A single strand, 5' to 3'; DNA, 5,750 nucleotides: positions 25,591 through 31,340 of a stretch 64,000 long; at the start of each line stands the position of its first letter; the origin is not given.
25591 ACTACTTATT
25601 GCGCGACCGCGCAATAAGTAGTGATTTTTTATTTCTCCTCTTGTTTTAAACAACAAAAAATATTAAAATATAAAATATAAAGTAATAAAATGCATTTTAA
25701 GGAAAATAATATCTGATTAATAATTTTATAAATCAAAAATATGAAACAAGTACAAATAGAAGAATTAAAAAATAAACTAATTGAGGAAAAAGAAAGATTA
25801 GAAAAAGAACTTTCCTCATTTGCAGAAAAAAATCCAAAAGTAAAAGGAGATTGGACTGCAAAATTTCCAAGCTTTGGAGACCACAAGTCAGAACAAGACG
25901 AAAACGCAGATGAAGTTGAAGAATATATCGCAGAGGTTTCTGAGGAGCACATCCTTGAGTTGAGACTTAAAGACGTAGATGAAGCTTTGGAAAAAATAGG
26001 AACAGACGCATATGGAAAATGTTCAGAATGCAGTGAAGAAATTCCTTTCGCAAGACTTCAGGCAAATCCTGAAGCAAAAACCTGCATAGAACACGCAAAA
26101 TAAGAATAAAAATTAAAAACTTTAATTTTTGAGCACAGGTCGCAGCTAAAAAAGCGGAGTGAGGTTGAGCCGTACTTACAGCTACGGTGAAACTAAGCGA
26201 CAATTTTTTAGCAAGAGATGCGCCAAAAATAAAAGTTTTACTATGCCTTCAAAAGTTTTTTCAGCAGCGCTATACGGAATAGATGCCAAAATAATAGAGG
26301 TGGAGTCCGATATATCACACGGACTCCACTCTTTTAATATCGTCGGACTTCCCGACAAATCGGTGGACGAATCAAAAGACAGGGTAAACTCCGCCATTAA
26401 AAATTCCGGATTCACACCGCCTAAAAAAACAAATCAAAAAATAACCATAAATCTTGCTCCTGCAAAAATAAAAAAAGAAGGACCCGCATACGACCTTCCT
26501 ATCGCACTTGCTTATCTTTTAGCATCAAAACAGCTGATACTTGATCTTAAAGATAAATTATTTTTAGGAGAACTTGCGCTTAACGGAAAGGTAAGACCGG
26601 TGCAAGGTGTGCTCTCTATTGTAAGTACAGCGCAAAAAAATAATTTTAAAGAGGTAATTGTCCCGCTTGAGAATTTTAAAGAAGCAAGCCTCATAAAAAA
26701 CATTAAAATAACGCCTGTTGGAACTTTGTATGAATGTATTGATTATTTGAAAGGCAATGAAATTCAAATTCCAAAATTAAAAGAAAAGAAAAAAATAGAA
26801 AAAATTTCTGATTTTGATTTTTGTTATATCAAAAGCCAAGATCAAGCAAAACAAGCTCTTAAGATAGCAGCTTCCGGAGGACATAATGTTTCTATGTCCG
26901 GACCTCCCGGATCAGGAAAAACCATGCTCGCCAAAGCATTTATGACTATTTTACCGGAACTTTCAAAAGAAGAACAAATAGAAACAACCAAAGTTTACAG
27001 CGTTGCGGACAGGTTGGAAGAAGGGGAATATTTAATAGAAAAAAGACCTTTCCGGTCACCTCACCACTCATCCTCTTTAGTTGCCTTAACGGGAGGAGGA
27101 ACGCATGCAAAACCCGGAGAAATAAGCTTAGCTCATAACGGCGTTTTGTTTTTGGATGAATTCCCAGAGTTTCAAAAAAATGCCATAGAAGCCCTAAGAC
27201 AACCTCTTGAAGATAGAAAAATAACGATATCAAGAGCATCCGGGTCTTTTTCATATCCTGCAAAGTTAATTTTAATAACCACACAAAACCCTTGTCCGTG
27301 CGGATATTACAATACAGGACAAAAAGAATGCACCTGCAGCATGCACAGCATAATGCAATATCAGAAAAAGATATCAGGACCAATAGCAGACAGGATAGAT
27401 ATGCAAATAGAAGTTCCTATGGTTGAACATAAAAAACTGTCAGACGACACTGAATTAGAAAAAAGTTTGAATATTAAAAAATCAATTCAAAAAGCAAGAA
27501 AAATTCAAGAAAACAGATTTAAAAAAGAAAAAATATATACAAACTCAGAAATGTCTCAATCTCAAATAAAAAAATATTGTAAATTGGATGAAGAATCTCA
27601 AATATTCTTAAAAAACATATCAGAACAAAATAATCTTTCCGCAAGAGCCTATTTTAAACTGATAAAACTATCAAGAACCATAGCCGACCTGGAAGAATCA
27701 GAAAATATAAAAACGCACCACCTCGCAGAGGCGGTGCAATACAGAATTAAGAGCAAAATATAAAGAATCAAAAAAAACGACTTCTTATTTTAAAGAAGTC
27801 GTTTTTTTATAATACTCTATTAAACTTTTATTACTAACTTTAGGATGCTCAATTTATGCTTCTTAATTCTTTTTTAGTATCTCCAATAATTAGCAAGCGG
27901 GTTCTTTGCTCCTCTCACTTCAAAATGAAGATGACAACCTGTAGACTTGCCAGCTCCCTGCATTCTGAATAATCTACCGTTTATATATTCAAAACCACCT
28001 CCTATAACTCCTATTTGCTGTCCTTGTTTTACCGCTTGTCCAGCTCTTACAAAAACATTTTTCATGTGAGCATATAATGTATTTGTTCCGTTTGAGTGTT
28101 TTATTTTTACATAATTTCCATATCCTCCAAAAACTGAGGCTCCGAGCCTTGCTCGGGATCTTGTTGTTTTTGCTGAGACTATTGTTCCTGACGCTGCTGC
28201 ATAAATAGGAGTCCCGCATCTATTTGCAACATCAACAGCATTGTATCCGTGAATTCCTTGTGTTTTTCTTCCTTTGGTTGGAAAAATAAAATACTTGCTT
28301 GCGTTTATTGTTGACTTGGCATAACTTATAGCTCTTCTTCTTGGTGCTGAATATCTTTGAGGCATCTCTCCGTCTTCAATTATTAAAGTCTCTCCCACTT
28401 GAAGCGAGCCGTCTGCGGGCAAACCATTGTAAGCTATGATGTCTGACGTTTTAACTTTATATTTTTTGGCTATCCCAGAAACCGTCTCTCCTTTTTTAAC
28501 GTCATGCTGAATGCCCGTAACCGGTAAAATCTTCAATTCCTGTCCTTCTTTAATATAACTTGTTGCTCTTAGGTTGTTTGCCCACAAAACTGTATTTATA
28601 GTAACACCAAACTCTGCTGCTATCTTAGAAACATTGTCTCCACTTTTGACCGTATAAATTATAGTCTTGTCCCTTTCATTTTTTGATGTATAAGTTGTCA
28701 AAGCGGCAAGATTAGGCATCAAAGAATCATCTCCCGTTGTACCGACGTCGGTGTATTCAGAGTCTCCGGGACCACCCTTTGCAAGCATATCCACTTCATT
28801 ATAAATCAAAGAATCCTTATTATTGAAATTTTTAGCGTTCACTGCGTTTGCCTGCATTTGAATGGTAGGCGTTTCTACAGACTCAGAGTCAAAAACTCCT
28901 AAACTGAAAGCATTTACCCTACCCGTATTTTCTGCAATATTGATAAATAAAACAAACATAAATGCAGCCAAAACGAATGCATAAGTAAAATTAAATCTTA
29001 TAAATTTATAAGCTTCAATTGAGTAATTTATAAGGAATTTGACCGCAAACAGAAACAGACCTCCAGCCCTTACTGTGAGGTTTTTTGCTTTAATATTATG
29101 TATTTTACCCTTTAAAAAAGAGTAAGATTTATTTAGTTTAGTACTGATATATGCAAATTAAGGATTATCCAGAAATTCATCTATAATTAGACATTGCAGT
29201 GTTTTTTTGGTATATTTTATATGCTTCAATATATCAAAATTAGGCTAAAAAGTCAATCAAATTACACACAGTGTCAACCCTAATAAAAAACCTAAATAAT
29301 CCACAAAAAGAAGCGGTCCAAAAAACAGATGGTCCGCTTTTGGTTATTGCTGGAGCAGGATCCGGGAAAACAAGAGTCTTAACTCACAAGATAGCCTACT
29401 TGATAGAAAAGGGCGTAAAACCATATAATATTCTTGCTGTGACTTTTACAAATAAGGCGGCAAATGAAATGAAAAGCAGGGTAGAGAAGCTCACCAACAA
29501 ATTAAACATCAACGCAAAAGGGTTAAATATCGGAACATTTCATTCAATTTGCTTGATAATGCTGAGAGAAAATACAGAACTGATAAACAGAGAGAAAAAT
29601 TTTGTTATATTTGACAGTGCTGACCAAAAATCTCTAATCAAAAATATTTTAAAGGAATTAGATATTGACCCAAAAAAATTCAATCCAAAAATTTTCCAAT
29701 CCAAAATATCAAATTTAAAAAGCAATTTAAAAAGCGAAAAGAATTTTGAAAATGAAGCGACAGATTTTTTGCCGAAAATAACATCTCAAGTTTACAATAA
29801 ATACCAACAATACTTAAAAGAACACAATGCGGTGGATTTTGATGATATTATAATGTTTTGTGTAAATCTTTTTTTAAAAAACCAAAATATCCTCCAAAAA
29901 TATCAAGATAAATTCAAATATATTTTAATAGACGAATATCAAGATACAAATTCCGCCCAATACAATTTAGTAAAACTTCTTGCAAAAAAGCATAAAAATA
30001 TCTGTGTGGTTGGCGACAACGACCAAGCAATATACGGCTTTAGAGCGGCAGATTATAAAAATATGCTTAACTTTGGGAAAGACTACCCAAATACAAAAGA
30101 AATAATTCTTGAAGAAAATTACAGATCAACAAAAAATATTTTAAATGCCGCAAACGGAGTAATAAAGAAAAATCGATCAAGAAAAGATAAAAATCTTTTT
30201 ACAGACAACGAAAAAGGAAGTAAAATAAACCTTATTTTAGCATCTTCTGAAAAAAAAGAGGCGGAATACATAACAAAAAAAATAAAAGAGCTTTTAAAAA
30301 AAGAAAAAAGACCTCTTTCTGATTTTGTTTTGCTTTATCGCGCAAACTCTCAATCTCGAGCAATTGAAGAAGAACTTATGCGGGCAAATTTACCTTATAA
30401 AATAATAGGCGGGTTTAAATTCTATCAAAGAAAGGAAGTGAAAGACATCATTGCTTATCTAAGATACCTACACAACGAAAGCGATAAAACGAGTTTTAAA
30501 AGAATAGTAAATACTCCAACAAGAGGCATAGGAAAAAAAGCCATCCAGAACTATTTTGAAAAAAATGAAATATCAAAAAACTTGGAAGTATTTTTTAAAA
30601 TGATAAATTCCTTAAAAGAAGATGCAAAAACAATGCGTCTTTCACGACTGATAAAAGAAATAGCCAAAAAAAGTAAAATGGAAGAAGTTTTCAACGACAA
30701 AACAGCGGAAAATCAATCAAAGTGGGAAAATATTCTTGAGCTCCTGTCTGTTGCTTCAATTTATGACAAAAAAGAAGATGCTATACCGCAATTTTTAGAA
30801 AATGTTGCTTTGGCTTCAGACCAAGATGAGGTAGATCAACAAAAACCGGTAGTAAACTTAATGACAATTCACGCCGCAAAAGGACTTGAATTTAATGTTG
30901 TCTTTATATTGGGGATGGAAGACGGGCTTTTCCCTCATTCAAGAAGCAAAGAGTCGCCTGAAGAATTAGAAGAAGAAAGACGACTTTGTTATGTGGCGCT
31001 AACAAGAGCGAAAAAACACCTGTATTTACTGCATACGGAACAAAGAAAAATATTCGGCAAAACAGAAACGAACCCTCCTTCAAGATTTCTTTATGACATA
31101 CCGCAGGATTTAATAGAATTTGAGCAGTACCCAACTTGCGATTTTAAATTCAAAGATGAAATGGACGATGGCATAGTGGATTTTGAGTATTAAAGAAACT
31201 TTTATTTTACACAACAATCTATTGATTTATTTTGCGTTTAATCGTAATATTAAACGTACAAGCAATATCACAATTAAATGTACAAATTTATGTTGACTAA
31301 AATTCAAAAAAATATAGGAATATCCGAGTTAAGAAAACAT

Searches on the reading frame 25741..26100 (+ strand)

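Call 11: search_protein_families(library=pfam, proteins=[window:25741-26100:+], max_evalue=1)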
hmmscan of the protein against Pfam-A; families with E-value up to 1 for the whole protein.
window:25741-26100:+ (120 aa): 2 families
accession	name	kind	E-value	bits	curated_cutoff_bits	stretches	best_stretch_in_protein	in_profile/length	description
PF01258.23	zf-dskA_traR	-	6.8e-09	36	24.9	1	91-117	3-29/36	Prokaryotic dksA/traR C4-type zinc finger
PF14357.11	DUF4404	-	0.04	15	27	0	16-35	49-68/83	Domain of unknown function (DUF4404)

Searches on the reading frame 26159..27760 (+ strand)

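Call 98: search_protein_families(library=pfam, proteins=[window:26159-27760:+], max_evalue=0.0001)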
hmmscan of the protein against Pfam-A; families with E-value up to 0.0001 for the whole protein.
window:26159-27760:+ (534 aa): 7 families
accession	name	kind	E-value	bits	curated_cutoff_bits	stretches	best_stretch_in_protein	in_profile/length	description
PF01078.27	Mg_chelatase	-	2.9e-88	295.1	20.3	1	220-426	1-206/207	Magnesium chelatase, subunit ChlI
PF13541.12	ChlI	-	3.7e-43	146.7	27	1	48-172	1-121/121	Subunit ChlI of Mg-chelatase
PF13335.12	Mg_chelatase_C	-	1.1e-29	103.2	26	1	434-529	2-94/94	Magnesium chelatase, subunit ChlI C-terminal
PF05362.19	Lon_C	-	2.5e-08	34.2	21.1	1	43-177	40-177/205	Lon protease (S16) C-terminal proteolytic domain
PF00493.29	MCM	-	9.1e-08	31.9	23.3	1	316-388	111-182/224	MCM P-loop domain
PF07728.20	AAA_5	-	6.9e-07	29.8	22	1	244-380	2-125/139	AAA domain (dynein-related subfamily)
PF00158.32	Sigma54_activat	-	8.9e-07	29.2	20.2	1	229-374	10-141/168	Sigma-54 interaction domain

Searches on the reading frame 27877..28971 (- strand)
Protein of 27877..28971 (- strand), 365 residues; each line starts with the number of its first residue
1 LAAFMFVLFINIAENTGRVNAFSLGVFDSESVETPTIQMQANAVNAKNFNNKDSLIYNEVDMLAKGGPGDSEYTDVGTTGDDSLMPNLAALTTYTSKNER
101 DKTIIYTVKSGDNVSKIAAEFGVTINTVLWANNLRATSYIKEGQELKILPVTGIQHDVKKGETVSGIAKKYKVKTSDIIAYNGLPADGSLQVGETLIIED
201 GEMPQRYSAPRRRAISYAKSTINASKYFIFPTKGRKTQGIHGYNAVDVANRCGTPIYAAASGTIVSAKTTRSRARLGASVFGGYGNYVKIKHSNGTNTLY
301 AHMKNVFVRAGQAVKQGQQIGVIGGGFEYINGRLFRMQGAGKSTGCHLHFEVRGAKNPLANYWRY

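Call 98: search_protein_families(library=pfam, proteins=[window:27877-28971:-], max_evalue=0.0001)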
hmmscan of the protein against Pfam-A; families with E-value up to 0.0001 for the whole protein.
window:27877-28971:- (365 aa): 3 families
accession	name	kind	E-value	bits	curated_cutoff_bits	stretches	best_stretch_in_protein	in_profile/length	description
PF01476.26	LysM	-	4.4e-25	87.8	20.9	2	156-198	1-42/43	LysM domain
PF01551.29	Peptidase_M23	-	7.3e-22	77.8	28.7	1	244-358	4-93/96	Peptidase family M23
PF23473.1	LysM3_LYK4_5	-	1.4e-11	44.8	29.3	1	106-138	5-37/48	LYK4/5 LysM3 domain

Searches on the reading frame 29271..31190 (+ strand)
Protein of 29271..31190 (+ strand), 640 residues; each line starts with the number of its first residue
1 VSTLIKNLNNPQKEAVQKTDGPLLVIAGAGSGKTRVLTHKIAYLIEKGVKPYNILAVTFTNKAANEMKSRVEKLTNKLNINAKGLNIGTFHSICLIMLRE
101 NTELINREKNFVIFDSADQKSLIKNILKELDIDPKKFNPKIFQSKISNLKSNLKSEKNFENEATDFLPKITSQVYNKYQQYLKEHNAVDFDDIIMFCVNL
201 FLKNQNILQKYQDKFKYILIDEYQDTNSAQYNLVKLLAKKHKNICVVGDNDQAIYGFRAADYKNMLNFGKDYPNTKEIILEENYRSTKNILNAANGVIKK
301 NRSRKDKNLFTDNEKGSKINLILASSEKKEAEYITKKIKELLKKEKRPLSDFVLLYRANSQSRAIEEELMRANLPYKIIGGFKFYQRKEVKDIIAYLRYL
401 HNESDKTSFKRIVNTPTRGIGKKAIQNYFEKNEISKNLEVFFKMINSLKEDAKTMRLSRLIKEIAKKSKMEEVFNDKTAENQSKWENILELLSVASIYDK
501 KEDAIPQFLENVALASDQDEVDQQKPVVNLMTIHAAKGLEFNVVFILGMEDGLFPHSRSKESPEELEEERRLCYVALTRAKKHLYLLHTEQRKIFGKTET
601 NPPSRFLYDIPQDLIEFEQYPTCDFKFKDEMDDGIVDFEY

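Call 98: search_protein_families(library=pfam, proteins=[window:29271-31190:+], max_evalue=0.0001)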
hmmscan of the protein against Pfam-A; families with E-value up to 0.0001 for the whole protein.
window:29271-31190:+ (640 aa): 8 families
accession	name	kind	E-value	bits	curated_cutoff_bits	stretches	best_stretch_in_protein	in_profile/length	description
PF00580.27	UvrD-helicase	-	6.5e-95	318.3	23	1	8-273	1-271/271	UvrD/REP helicase N-terminal domain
PF13361.12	UvrD_C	-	4.3e-81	273.5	25.6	1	278-589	1-348/350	UvrD-like helicase C-terminal domain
PF13245.12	AAA_19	-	1.4e-25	90.5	25.1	1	12-258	1-134/134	AAA domain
PF13538.12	UvrD_C_2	-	5.7e-11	42.6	27.4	1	530-587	4-52/52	UvrD-like helicase C-terminal domain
PF01443.25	Viral_helicase1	-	1.1e-10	42.1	21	0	518-587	168-227/228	Viral superfamily 1 RNA helicase core domain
PF13604.12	AAA_30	-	4.3e-08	33.6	27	0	8-72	2-67/191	AAA domain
PF13086.12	AAA_11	-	2.5e-07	31.2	27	1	7-252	1-249/257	AAA domain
PF13087.12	AAA_12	-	1.9e-06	28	27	0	481-587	109-191/195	AAA domain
